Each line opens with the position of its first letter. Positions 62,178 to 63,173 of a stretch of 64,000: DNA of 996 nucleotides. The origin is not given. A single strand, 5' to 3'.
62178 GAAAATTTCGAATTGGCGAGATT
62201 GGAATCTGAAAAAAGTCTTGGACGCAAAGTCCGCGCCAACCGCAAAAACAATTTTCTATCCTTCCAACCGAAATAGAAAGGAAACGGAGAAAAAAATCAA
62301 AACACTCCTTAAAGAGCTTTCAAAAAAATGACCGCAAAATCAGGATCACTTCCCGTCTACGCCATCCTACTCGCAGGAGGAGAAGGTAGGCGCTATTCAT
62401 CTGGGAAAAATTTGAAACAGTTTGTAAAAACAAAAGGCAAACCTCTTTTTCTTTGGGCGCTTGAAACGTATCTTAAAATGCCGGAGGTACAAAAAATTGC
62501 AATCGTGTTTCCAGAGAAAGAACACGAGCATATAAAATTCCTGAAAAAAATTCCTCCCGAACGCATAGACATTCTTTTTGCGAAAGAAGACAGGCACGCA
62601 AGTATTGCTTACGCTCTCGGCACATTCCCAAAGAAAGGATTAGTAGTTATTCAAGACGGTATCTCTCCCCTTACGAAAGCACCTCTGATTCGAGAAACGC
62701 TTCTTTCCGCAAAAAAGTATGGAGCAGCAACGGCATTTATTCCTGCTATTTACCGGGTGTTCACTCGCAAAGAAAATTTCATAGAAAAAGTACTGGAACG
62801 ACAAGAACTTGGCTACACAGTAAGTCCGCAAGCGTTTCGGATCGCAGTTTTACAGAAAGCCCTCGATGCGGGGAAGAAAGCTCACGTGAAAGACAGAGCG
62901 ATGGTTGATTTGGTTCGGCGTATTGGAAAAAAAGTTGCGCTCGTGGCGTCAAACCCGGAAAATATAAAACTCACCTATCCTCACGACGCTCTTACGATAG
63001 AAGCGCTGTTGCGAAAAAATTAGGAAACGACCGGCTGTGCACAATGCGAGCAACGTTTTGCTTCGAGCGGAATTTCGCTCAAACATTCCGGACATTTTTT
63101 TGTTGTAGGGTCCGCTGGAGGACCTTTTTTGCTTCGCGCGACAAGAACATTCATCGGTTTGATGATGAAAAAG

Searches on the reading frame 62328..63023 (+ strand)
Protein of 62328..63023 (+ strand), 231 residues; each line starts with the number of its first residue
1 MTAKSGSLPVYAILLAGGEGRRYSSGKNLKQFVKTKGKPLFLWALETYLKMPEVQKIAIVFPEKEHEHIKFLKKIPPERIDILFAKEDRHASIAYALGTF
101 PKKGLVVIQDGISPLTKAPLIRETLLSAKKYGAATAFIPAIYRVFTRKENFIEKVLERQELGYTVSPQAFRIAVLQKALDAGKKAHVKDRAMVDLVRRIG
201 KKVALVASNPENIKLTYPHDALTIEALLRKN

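Call 52: find_encoding_contigs(protein=window:62328-63023:+, flank=10000, max_places=3)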
Protein window:62328-63023:+ (231 aa): 2 contigs read that carry it; 2 places shown.
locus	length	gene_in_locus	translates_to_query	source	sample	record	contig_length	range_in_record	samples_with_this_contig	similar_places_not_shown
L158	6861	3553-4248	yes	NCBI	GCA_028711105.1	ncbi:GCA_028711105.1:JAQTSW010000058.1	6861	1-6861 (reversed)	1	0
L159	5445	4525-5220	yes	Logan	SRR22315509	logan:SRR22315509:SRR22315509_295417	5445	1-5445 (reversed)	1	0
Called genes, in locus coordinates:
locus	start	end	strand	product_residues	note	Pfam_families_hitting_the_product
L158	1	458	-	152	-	?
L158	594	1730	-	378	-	PF11104:PilM_2, PF14450:FtsA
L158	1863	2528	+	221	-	PF00156:Pribosyltran (weak)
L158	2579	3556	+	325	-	-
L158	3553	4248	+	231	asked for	PF01128:IspD, PF12804:NTP_transf_3 (weak)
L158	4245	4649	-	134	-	PF01741:MscL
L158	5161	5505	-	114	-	-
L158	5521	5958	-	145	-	-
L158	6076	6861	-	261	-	?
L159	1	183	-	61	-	?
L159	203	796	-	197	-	PF04350:PilO (faint)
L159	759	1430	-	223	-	-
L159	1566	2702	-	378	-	PF11104:PilM_2, PF14450:FtsA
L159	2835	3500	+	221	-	PF00156:Pribosyltran (weak)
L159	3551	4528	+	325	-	-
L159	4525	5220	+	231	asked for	PF01128:IspD, PF12804:NTP_transf_3 (weak)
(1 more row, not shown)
